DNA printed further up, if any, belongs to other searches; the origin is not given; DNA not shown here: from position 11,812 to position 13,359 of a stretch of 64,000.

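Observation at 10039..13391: Two non-identical copies of the DUF885 3' end bracket a 3.1-kb two-gene block in the polA-rpsA gap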

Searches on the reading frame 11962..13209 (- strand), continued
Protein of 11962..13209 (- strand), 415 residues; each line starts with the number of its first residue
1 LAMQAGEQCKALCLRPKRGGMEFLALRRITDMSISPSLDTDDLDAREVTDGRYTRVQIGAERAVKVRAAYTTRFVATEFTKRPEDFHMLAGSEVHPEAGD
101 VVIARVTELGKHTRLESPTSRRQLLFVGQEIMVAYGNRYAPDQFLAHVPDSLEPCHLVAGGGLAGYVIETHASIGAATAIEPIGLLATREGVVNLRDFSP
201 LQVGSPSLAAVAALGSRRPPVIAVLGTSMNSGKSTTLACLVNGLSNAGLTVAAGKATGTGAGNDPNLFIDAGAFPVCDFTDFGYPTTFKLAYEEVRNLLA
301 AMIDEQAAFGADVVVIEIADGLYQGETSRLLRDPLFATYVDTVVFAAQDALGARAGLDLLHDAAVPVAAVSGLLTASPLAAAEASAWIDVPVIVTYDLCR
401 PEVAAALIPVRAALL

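Call 48: list_cluster_members(proteins=[L082:4269-4979:+, L083:2083-2721:+, L089:1744-2382:+, L082:16729-17748:+, L091:673-1383:+])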
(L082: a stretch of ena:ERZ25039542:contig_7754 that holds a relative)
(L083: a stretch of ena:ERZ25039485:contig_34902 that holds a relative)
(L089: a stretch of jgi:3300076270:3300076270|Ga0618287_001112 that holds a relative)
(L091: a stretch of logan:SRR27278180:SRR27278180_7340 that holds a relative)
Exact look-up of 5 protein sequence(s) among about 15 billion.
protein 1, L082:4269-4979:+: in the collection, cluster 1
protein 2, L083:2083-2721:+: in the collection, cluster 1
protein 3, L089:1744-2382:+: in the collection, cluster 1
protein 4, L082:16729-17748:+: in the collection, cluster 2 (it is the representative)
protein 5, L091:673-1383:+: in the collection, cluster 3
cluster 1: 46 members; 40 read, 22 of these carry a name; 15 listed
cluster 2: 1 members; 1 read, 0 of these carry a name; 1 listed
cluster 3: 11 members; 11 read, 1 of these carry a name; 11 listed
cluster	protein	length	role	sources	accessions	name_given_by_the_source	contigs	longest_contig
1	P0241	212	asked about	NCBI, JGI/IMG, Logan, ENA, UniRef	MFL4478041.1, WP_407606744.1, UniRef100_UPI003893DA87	uracil phosphoribosyltransferase [Paeniglutamicibacter sp. ORCA_105] | uracil phosphoribosyltransferase | uracil phosphoribosyltransferase n=1 Tax=Paeniglutamicibacter sp. ORCA_105 TaxID=3377336 ...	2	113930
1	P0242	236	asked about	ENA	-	-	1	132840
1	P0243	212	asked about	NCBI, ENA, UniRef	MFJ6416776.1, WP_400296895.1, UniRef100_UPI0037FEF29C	uracil phosphoribosyltransferase [Paeniglutamicibacter sp. NPDC091659] | uracil phosphoribosyltransferase n=1 Tax=Paeniglutamicibacter sp. NPDC091659 ...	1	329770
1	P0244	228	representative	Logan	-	-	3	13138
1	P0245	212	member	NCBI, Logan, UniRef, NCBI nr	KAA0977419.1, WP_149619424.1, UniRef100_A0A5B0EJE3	uracil phosphoribosyltransferase [Paeniglutamicibacter gangotriensis] | Uracil phosphoribosyltransferase n=1 Tax=Paeniglutamicibacter gangotriensis TaxID=254787 ...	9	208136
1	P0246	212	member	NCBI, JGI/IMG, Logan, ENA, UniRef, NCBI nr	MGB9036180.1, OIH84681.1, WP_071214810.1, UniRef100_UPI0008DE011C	uracil phosphoribosyltransferase [Arthrobacter sp. UCD-GKA] | uracil phosphoribosyltransferase | uracil phosphoribosyltransferase n=1 Tax=Arthrobacter sp. UCD-GKA TaxID=1913576 ...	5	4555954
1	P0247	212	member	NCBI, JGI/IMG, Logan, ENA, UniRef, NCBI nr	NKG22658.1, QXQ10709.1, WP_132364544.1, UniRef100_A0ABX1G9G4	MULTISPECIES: uracil phosphoribosyltransferase [Paeniglutamicibacter] | uracil phosphoribosyltransferase | Uracil phosphoribosyltransferase n=1 Tax=Paeniglutamicibacter terrestris TaxID=2723403 ...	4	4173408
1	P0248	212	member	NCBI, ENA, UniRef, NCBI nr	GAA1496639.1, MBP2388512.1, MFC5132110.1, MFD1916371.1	uracil phosphoribosyltransferase [Paeniglutamicibacter kerguelensis] | Uracil phosphoribosyltransferase n=1 Tax=Paeniglutamicibacter kerguelensis TaxID=254788 ...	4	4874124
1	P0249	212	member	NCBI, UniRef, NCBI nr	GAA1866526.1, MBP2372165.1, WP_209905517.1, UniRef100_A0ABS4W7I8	uracil phosphoribosyltransferase [Paeniglutamicibacter psychrophenolicus] | Uracil phosphoribosyltransferase n=1 Tax=Paeniglutamicibacter psychrophenolicus ...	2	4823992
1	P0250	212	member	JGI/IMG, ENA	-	uracil phosphoribosyltransferase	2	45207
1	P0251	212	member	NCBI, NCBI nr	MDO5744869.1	MAG: uracil phosphoribosyltransferase [Micrococcaceae bacterium] | uracil phosphoribosyltransferase [Micrococcaceae bacterium]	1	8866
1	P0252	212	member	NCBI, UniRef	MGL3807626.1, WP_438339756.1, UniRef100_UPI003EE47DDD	uracil phosphoribosyltransferase [Paeniglutamicibacter sp. R2-26] | uracil phosphoribosyltransferase n=1 Tax=Paeniglutamicibacter sp. R2-26 TaxID=3144417 ...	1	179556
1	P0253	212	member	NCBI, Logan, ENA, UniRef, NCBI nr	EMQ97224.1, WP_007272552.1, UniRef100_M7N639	uracil phosphoribosyltransferase [Paeniglutamicibacter gangotriensis] | Uracil phosphoribosyltransferase n=1 Tax=Paeniglutamicibacter gangotriensis Lz1y ...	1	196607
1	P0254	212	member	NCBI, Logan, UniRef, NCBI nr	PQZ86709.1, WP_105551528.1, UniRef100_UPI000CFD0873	uracil phosphoribosyltransferase [Arthrobacter sp. MYb227] | uracil phosphoribosyltransferase n=1 Tax=Arthrobacter sp. MYb227 TaxID=1848601 ...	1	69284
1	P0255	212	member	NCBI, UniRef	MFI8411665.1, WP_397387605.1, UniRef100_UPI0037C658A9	uracil phosphoribosyltransferase [Paeniglutamicibacter gangotriensis] | uracil phosphoribosyltransferase n=1 Tax=Paeniglutamicibacter gangotriensis TaxID=254787 ...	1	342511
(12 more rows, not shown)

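Call 57: find_related_loci(query=P0001, collection=metagenome_contigs, flank=6000)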
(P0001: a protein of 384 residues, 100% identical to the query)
Query P0001 (384 aa) in metagenome_contigs; peptide patterns used: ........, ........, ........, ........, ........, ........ (x = any residue, [..] = any of these).
191 stretches matched a pattern; 14 encode a relative of the query (tblastn E <= 1e-3); 14 distinct loci.
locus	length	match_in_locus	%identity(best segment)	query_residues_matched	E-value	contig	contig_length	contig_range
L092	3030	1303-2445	83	1-381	0e+0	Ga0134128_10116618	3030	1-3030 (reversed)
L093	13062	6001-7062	71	26-380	1e-161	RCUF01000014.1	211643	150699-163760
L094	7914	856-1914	69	27-380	2e-161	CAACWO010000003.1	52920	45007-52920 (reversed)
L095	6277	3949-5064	66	3-380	6e-162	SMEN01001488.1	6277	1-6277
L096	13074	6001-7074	67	23-380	1e-158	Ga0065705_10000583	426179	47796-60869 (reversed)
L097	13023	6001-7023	70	39-380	3e-155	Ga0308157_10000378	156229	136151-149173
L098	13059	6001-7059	67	27-380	4e-154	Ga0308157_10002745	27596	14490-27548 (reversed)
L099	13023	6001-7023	69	39-380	2e-154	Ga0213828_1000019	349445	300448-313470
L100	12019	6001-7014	68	39-377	2e-150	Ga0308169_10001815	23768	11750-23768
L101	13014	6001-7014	68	39-377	7e-150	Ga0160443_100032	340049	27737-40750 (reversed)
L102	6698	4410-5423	68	39-377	2e-150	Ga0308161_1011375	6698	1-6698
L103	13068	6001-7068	67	24-380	8e-153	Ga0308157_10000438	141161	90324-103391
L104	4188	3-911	70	77-380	2e-139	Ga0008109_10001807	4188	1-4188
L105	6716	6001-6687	29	61-291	1e-15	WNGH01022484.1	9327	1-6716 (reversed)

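Call 59: search_dna_similar(query=P0001, collection=plasmids, mode=protein, max_rows=10)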
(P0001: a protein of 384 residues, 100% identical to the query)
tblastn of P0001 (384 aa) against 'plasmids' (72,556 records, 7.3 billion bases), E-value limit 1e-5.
Records with a match: 9; places in all: 9; records where one place covers at least 80% of the query: 0.
Best place of each record, by identity: <60% 9.
By first word of the organism name: Paracoccus 3; Tritonibacter 2; Microvirga 1; Sulfitobacter 1; Priestia 1; Bacillus 1.
By predicted mobility (MOB-suite, as given by PLSDB): non-mobilizable 7; conjugative 1; mobilizable 1.
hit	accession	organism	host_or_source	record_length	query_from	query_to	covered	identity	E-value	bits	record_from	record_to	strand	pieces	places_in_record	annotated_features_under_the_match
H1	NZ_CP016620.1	Microvirga ossetica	Vicia alpestris,cell culture,nodules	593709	39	314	72%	40.3%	2e-37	150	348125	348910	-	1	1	transposase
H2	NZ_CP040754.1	Sulfitobacter sp. BSw21498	Seawater,seawater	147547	30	314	74%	36.7%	8e-36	146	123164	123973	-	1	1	DUF1611 domain-containing protein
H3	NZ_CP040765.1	Paracoccus liaowanqingii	Tibetan antelope,cell culture,feces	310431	48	314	70%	38.4%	3e-31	132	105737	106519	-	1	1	dethiobiotin synthase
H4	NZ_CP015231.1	Tritonibacter mobilis F1926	cell culture,seawater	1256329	35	314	73%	35.7%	2e-31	133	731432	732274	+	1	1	record has no annotation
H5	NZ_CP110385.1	Tritonibacter mobilis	-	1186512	35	314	73%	35.7%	2e-31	133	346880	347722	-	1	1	record has no annotation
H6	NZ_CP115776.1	Paracoccus albus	cell culture,sediment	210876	68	314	64%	38.6%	9e-33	137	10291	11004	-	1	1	DUF1611 domain-containing protein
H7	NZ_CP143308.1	Paracoccus marcusii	Soil sample,soil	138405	49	303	65%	34.8%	4e-14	104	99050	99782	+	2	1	hypothetical protein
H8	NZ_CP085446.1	Priestia megaterium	single cell,soil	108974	42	287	64%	27.5%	7e-9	66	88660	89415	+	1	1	hypothetical protein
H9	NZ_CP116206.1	Bacillus paranthracis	rice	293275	58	286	60%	28.6%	4e-7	60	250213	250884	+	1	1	DUF1611 domain-containing protein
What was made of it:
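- There are no close plasmid copies (call 59).
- Tried and rejected: Only matches at 40% identity or less (call 59).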

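Call 73: search_solved_structures(query=P0001, max_evalue=1)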
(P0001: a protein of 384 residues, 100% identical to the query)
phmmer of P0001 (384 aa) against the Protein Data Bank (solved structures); distinct sequences matched with E-value up to 1: 7.
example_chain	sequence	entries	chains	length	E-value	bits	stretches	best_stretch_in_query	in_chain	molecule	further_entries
3dm9_B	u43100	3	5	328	0.22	14.1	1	186-330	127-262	Signal recognition particle receptor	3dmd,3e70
5l3r_B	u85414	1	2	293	0.67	12.5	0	181-228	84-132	Cell division protein FtsY homolog, chloroplastic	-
1q7g_A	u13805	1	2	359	0.69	12.5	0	128-203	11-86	Homoserine dehydrogenase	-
1ebf_A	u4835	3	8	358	0.69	12.4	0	128-203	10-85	HOMOSERINE DEHYDROGENASE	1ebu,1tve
3b9q_A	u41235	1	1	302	0.7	12.4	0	181-228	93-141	Chloroplast SRP receptor homolog, alpha subunit CPFTSY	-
8rix_A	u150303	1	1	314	0.75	12.3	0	181-228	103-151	Cell division protein FtsY homolog, chloroplastic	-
2og2_A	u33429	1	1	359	0.85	12.2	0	181-228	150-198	Putative signal recognition particle receptor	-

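Call 84: search_solved_structures(query=A2, max_evalue=1)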
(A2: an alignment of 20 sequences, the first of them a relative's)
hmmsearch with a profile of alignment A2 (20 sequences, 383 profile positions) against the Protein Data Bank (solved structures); distinct sequences matched with E-value up to 1: 15.
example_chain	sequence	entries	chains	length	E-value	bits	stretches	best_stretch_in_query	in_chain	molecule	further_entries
3dm9_B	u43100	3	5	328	0.11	14.5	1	180-230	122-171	Signal recognition particle receptor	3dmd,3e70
8a57_D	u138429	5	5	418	0.19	13.7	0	164-214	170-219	GTPase HflX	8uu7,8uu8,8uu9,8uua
4ak9_A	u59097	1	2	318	0.22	13.5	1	179-236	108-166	CPFTSY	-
3hns_H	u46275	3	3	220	0.22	13.5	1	179-212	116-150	CS-35 Fab Heavy Chain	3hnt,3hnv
1pz5_B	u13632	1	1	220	0.31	13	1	177-212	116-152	Heavy chain of Fab (SYA/J6)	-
1m71_B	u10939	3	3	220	0.31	13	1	177-212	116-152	heavy chain of the monoclonal antibody Fab SYA/J6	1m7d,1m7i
3i50_H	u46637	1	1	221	0.33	12.9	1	178-212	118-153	murine heavy chain (IgG3) of E53 monoclonal antibody Fab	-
3vfg_H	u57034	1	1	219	0.37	12.8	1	178-212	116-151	3F8 Heavy Chain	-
3ijh_B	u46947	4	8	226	0.38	12.7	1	180-212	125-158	Immunoglobulin heavy chain (IGG3)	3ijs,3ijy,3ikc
1uz6_F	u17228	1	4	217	0.39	12.7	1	179-212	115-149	IGG FAB (IGG3, KAPPA) HEAVY CHAIN 291-2G3-A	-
4hdi_H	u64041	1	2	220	0.39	12.7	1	179-212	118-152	Ig heavy chain V region RF, Ig gamma-3 chain C region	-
3gnm_H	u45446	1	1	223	0.41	12.6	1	179-212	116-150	JAA-F11 Fab Antibody Fragment, Heavy Chain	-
2vq1_B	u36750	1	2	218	0.44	12.5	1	179-212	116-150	ANTI-HUMAN FC GAMMA RECEPTOR III 3G8 GAMMA HEAVY CHAIN VARIABLE REGION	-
1clz_H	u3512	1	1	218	0.49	12.4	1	180-212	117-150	IGG FAB (IGG3, KAPPA)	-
1r24_B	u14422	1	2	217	0.5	12.3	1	180-213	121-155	PROTEIN (IGG3-KAPPA ANTIBODY (HEAVY CHAIN))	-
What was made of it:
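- Tried and rejected: Nothing significant (calls 73, 84).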

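Call 88: predict_structure(alignment_id=A2)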
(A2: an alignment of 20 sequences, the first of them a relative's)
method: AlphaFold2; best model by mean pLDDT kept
length: 384 residues; sequences in the alignment: 20
mean_pLDDT: 88.6   pTM: 0.86
mean pLDDT of the five models: 88.6, 88.4, 88.2, 84.3, 82.1
residues with pLDDT >= 90: 276; 70-90: 74; 50-70: 16; < 50: 18
segments of 3 or more residues with pLDDT < 50: 1-14, 381-384
pLDDT, mean of each block of 10 residues (from residue 1): 35 51 86 91 93 93 94 97 81 92 93 93 94 95 93 96 95 91 90 90 94 97 84 77 93 92 94 93 92 84 92 95 93 94 94 95 97 85 34
secondary structure, 60 per line:
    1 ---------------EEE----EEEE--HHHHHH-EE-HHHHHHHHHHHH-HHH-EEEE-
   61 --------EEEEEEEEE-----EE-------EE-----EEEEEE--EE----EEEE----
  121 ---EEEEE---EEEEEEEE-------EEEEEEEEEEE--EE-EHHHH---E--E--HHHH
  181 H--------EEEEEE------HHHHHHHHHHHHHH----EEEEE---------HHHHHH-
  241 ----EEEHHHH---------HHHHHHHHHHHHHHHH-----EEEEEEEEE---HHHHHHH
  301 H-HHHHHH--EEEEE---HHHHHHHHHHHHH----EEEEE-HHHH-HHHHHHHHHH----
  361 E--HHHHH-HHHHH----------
elements in order: E16-18 E23-26 H29-34 H39-50 E56-59 E69-77 E99-104 E113-116 E124-128 E132-139 E147-157 H164-167 H177-181 E190-195 H202-215 E220-224 H234-239 E245-247 H248-251 H261-276 E282-290 H294-301 H303-308 E311-315 H319-331 E336-340 H342-345 H347-356 H364-368 H370-374
